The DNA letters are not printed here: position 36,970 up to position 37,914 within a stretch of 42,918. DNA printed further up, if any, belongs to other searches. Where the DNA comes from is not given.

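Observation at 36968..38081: Reverse-strand SGNH esterase lipoprotein plus zinc-finger operon with a divergent HTH gene: possible receptor-modifying lysogenic-conversion module paired with the virion SGNH esterase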

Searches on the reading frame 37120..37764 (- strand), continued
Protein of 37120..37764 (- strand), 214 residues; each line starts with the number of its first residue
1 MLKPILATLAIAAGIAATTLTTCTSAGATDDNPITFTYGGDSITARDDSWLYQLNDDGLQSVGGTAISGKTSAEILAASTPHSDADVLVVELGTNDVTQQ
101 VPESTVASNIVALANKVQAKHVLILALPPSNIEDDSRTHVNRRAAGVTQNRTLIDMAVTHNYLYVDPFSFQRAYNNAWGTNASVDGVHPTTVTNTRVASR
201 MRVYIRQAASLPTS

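Call 37: get_annotated_region(hit=H2, flank=6000)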
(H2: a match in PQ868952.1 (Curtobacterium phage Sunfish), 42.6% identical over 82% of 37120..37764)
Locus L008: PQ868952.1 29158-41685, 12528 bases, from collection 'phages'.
description: Curtobacterium phage Sunfish, complete genome.
organism: Curtobacterium phage Sunfish (NCBI taxid 3399730)
taxonomy: Viruses; Duplodnaviria; Heunggongvirae; Uroviricota; Caudoviricetes
host: Curtobacterium flaccumfaciens NRRL B-729 SEA; source: soil; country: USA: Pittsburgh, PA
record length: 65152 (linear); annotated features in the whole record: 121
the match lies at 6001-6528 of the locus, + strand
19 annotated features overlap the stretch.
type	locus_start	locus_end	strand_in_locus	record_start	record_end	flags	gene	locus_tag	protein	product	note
CDS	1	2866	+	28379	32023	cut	45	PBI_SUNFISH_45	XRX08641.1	minor tail protein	-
CDS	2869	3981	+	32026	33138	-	46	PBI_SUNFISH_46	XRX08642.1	minor tail protein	-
CDS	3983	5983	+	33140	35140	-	47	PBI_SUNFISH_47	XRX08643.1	minor tail protein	-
CDS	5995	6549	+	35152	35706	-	48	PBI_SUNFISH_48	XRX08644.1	minor tail protein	-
CDS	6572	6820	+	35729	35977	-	49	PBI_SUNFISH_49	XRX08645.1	hypothetical protein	-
CDS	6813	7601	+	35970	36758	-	50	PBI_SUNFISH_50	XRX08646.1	endolysin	-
CDS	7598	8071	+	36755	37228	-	51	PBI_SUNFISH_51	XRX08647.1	membrane protein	-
CDS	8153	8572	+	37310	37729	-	52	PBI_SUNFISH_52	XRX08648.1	membrane protein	-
CDS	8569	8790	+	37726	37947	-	53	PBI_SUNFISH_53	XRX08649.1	hypothetical protein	-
CDS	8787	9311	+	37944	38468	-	54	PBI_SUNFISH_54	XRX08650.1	membrane protein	-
CDS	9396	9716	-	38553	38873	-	55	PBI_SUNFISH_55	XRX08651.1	hypothetical protein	-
CDS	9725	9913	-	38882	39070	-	56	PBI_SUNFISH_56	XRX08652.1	membrane protein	-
CDS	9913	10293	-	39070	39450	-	57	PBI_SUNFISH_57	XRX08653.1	hypothetical protein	-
CDS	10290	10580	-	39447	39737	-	58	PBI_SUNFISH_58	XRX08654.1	hypothetical protein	-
CDS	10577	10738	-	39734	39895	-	59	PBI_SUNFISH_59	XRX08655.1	hypothetical protein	-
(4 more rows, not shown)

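Call 39: find_encoding_contigs(protein=P0025, flank=8000, max_places=2)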
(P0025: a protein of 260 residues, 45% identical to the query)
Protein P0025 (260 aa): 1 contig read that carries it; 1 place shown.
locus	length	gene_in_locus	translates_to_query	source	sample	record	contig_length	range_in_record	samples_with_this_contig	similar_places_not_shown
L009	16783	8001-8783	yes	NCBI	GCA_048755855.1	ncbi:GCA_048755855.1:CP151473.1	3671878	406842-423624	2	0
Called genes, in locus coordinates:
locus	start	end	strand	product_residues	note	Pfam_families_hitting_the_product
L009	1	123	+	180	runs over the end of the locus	PF20791:Acyl-ACP_TE_C (faint), PF13279:4HBT_2, PF03061:4HBT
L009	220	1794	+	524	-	PF01565:FAD_binding_4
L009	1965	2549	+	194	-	PF28474:DUF8412, PF13376:OmdA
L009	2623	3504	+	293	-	PF00248:Aldo_ket_red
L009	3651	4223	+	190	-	PF03551:PadR, PF10400:Vir_act_alpha_C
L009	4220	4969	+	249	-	PF13555:AAA_29 (faint), PF00005:ABC_tran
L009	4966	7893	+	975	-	PF02687:FtsX (weak)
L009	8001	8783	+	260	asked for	PF13472:Lipase_GDSL_2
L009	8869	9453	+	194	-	PF01022:HTH_5 (weak), PF12802:MarR_2 (weak), PF12840:HTH_20, PF13412:HTH_24 (weak), PF01047:MarR (weak)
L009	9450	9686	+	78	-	-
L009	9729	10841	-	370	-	-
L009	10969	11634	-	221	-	PF00106:adh_short, PF08659:KR (weak), PF13561:adh_short_C2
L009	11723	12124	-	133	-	PF07883:Cupin_2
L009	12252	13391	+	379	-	PF07995:GSDH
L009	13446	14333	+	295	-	PF13560:HTH_31, PF01381:HTH_3 (weak), PF17765:MLTR_LBD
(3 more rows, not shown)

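Call 40: find_encoding_contigs(protein=P0040, flank=8000, max_places=2)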
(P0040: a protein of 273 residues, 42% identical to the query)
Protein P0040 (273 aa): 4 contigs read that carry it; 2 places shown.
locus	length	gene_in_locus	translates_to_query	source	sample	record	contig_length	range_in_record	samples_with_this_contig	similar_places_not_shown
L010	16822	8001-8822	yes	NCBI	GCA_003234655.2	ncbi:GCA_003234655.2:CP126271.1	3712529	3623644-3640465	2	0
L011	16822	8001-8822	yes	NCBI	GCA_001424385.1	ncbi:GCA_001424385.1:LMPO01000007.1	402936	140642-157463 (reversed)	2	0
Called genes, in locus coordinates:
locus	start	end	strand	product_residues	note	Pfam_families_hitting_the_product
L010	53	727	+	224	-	-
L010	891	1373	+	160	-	PF16571:FBP_C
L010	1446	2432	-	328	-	PF00248:Aldo_ket_red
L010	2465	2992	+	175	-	PF13279:4HBT_2, PF03061:4HBT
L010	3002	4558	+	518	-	PF01565:FAD_binding_4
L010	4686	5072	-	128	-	-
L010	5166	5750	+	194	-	PF28474:DUF8412, PF13376:OmdA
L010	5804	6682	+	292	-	PF00248:Aldo_ket_red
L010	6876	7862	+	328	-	PF00248:Aldo_ket_red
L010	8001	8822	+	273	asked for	PF13472:Lipase_GDSL_2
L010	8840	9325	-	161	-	PF13548:DUF4126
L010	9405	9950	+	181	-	-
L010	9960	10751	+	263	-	PF00106:adh_short, PF01370:Epimerase (weak), PF08659:KR, PF13561:adh_short_C2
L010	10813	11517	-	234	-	PF00106:adh_short, PF01370:Epimerase (weak), PF08659:KR, PF13460:NAD_binding_10 (weak), PF13561:adh_short_C2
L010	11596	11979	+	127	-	PF28507:Rv1828_C (weak), PF00376:MerR, PF13411:MerR_1, PF09278:MerR-DNA-bind (weak)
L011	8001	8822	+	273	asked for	PF13472:Lipase_GDSL_2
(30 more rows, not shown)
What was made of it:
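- The chromosomal homologues sit in uninformative contexts (calls 39, 40).
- Tried and rejected: Chromosomal context of the Curtobacterium homologues (aldo-keto reductases, an ABC transporter) says nothing about substrate (calls 39, 40).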

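Call 44: search_protein_families(library=pfam, proteins=[L007:1-1017:+, L007:1014-1244:-, L007:2004-2156:+], max_evalue=0.05)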
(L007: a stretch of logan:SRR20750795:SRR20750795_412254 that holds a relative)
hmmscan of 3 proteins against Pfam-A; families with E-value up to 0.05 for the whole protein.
L007:1-1017:+ (338 aa): 1 family
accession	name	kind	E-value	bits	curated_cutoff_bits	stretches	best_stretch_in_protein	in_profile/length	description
PF01757.29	Acyl_transf_3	-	1.3e-22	80.7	31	1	31-328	3-324/326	Acyltransferase domain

L007:1014-1244:- (76 aa): 4 families
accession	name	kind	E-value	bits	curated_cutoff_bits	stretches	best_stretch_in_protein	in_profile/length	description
PF25257.1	DUF7858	-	0.0027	18.2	27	1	41-70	50-79/170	Family of unknown function (DUF7858)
PF13384.12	HTH_23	-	0.0029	17.8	24.6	1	36-73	2-39/50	Homeodomain-like domain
PF13518.12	HTH_28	-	0.0043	17.5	25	1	42-73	4-34/52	Helix-turn-helix domain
PF01527.26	HTH_Tnp_1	-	0.014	16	24.1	1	41-73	13-45/75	Transposase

L007:2004-2156:+ (50 aa): 1 family
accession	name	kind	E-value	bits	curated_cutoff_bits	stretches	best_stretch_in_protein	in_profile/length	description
PF18716.7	VATC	-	0.0021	18.3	26.6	1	14-37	5-28/43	Vms1-associating treble clef domain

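Call 46: find_related_loci(query=A2, collection=viral_contigs, flank=6000)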
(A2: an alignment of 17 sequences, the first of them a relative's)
Query A2 (214 aa) in viral_contigs; peptide patterns used: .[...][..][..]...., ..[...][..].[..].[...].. (x = any residue, [..] = any of these).
102 stretches matched a pattern; 6 encode a relative of the query (tblastn E <= 1e-3); 6 distinct loci.
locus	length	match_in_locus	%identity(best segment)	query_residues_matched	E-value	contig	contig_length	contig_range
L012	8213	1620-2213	47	11-208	4e-55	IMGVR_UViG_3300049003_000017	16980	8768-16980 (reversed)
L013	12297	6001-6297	32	31-119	2e-7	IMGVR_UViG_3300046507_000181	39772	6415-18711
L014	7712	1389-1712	30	31-126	5e-7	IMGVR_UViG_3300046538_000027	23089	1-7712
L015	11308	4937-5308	29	12-117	1e-5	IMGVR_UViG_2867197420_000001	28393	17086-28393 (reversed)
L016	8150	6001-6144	42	85-130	3e-5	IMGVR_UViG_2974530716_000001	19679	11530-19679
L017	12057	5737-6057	25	40-128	5e-5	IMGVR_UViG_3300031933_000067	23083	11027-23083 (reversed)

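Call 65: predict_structure(alignment_id=A3)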
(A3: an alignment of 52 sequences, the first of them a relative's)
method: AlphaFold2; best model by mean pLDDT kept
length: 214 residues; sequences in the alignment: 52
mean_pLDDT: 91.8   pTM: 0.84
mean pLDDT of the five models: 91.8, 91.4, 91.3, 91.3, 90.9
residues with pLDDT >= 90: 180; 70-90: 4; 50-70: 28; < 50: 2
segments of 3 or more residues with pLDDT < 50: none
pLDDT, mean of each block of 10 residues (from residue 1): 56 57 56 97 98 97 98 99 98 98 99 98 99 96 98 98 98 97 98 98 98 82
secondary structure, 60 per line:
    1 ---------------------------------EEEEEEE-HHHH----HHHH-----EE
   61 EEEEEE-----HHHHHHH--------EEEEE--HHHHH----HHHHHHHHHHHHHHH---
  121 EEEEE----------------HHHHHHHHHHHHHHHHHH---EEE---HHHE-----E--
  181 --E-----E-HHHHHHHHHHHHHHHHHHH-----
elements in order: E34-40 H42-45 H50-53 E59-66 H72-78 E87-91 H94-98 H103-117 E121-125 H142-159 E163-165 H191-209

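Call 69: fold_search(model_id=the predicted structure, library=pdb)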
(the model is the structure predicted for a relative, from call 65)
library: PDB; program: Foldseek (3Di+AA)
matches with E <= 10: 1255; with E <= 0.001: 133
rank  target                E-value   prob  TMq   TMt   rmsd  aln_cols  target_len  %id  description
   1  9hi6_A                2.0e-11  1.00  0.66  0.66   4.0       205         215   20  Structure of scaffold FI6-focused design_04 in complex with FI6-Fab (released 2025-12-03)
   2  4iyj_A                6.7e-11  1.00  0.65  0.66   3.7       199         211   20  Crystal structure of a putative acylhydrolase (BACUNI_03406) from Bacteroides uniformis ATCC 8492 at 1.37 A resolution (released 2013-03-06)
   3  3p94_A                1.0e-10  1.00  0.64  0.67   3.9       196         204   19  Crystal structure of a GDSL-like Lipase (BDI_0976) from Parabacteroides distasonis ATCC 8503 at 1.93 A resolution (released 2010-11-03)
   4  3p94_C                1.4e-10  1.00  0.64  0.69   3.6       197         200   20  Crystal structure of a GDSL-like Lipase (BDI_0976) from Parabacteroides distasonis ATCC 8503 at 1.93 A resolution (released 2010-11-03)
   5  3p94_D                2.8e-10  1.00  0.66  0.70   3.6       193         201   20  Crystal structure of a GDSL-like Lipase (BDI_0976) from Parabacteroides distasonis ATCC 8503 at 1.93 A resolution (released 2010-11-03)
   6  9hi4_D                3.0e-10  1.00  0.65  0.67   3.7       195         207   21  Structure of FI6-focused design_03 scaffold in complex with FI6-Fab (released 2025-12-03)
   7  9hi5_C                3.7e-10  1.00  0.62  0.65   3.4       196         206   21  Structure of scaffold FI6-focused design_02 (released 2025-12-03)
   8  9hi4_C                6.0e-10  1.00  0.66  0.68   3.6       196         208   21  Structure of FI6-focused design_03 scaffold in complex with FI6-Fab (released 2025-12-03)
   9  9hi5_B                7.3e-10  1.00  0.63  0.63   3.5       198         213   21  Structure of scaffold FI6-focused design_02 (released 2025-12-03)
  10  4iyj_B                9.4e-10  1.00  0.64  0.66   3.3       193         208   20  Crystal structure of a putative acylhydrolase (BACUNI_03406) from Bacteroides uniformis ATCC 8492 at 1.37 A resolution (released 2013-03-06)
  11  4ppy_A                1.3e-09  1.00  0.66  0.68   3.4       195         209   20  Crystal structure of a putative acylhydrolase (BF3764) from Bacteroides fragilis NCTC 9343 at 2.00 A resolution (released 2014-04-02)
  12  4hf7                  1.5e-09  1.00  0.62  0.65   3.4       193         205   19  Crystal structure of a GDSL-like lipase (BT0569) from Bacteroides thetaiotaomicron VPI-5482 at 1.77 A resolution (released 2012-10-24)
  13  4ppy_B                2.4e-09  1.00  0.66  0.68   3.1       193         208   20  Crystal structure of a putative acylhydrolase (BF3764) from Bacteroides fragilis NCTC 9343 at 2.00 A resolution (released 2014-04-02)
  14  7bxc_J                2.9e-09  1.00  0.60  0.59   4.4       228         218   15  Crystal structure of Ca_00311 form II (released 2021-04-21)
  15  7bxb_A                6.2e-09  1.00  0.61  0.60   4.3       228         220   15  Crystal structure of Ca_00311 (released 2021-04-21)
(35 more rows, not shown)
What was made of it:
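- On SGNH/GDSL hydrolase superfamily (Pfam PF13472/PF00657): Foldseek gives probability 1.0 and TM 0.6-0.7 to 4iyj, 3p94, TesA and sialate O-acetylesterase (call 69).
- The closest solved structures are uncharacterised Bacteroides acylhydrolases, TesA and sialate O-acetylesterases at TM about 0.65 (call 69).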

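Call 71: fold_search(model_id=the predicted structure, library=viral)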
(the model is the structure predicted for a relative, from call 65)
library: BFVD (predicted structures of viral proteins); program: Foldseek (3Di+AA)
matches with E <= 10: 768; with E <= 0.001: 175
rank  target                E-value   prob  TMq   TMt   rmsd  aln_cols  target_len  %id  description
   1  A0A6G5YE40            4.0e-12  1.00  0.66  0.18   4.3       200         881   22  (no name in the UniProt tables at hand)
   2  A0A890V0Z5            1.8e-10  1.00  0.70  0.30   3.0       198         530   23  Esterase [Microbacterium phage Shocker]
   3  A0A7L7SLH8            6.8e-10  1.00  0.67  0.39   3.7       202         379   18  Esterase [Gordonia phage Clown]
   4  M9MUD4                1.1e-09  1.00  0.69  0.32   4.6       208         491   16  (no name in the UniProt tables at hand)
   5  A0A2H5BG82            6.9e-09  1.00  0.66  0.21   4.5       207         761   18  (no name in the UniProt tables at hand)
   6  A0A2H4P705            6.9e-09  1.00  0.66  0.20   4.2       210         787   16  GDSL-like lipase [Pseudomonas phage nickie]
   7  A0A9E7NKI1            8.4e-09  1.00  0.65  0.28   8.4       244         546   20  (no name in the UniProt tables at hand)
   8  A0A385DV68            9.5e-09  1.00  0.55  0.17   4.9       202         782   15  Tail hyaluronidase/tail fiber [Bacteroides phage crAss001]
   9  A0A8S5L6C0            1.0e-08  1.00  0.61  0.22   5.2       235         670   15  GDSL like Lipase Acylhydrolase [Myoviridae sp. ctOoC8]
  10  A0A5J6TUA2            1.3e-08  1.00  0.66  0.30   3.2       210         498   21  Esterase [Gordonia phage Lambo]
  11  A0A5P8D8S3            1.3e-08  1.00  0.66  0.36   3.5       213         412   17  (no name in the UniProt tables at hand)
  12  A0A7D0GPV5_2          2.4e-08  1.00  0.62  0.17   5.2       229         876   17  (no name in the UniProt tables at hand)
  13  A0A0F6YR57            2.6e-08  1.00  0.62  0.19   5.3       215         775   19  Putative YapH protein [Sinorhizobium phage phiN3]
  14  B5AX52                3.3e-08  1.00  0.62  0.32   4.1       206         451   15  Gp33 putative acylhydrolase [Iodobacter phage PhiPLPE]
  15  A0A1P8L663            3.3e-08  1.00  0.60  0.26   4.2       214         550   19  Tail spike protein [Pectobacterium phage PP99]
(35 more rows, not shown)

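Call 77: search_protein_families(library=padloc, proteins=[window:37120-37764:-, L007:1-1017:+], max_evalue=0.01)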
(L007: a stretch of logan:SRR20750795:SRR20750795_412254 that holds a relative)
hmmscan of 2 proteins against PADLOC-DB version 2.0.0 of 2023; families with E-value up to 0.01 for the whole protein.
window:37120-37764:- (214 aa): 0 families

L007:1-1017:+ (338 aa): 0 families
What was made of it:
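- On Known anti-phage defence systems (PADLOC-DB): There were no hits for the SGNH protein, the zinc finger, the HTH protein or the L007 AT3 (call 77).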

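Call 78: search_protein_families(library=ncbifam, proteins=[window:37120-37764:-, L007:1-1017:+], max_evalue=0.01)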
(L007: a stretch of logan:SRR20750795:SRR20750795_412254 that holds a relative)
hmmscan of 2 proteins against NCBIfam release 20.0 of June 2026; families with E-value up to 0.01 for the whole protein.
window:37120-37764:- (214 aa): 0 families

L007:1-1017:+ (338 aa): 1 family
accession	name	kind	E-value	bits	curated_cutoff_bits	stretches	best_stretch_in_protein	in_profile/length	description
NF042426.1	fucose_Ac_NolL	equivalog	1.2e-08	34.6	425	1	47-210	35-186/347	nodulation factor fucose acetyltransferase NolL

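Call 80: find_encoding_contigs(protein=P0008, flank=4000, max_places=2)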
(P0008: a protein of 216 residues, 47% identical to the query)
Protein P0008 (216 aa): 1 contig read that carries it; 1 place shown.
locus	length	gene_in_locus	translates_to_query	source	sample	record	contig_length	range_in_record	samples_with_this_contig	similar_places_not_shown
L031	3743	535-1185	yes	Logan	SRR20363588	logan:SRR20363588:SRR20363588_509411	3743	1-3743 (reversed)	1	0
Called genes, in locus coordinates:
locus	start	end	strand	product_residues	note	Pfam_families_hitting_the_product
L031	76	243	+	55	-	-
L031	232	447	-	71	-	-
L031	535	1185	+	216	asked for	PF13472:Lipase_GDSL_2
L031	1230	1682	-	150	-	-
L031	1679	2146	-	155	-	-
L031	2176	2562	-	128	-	-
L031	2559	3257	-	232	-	-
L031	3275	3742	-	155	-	?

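Call 81: find_encoding_contigs(protein=P0010, flank=4000, max_places=2)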
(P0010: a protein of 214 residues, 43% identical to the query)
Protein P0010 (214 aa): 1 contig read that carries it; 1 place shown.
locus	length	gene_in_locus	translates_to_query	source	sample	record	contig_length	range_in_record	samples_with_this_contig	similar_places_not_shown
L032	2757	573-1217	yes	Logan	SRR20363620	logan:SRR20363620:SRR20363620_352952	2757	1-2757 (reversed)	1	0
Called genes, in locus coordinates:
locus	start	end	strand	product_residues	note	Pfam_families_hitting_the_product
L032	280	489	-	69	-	-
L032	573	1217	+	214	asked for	PF00657:Lipase_GDSL (weak), PF13472:Lipase_GDSL_2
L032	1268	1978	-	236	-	-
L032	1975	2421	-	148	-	-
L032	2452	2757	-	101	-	?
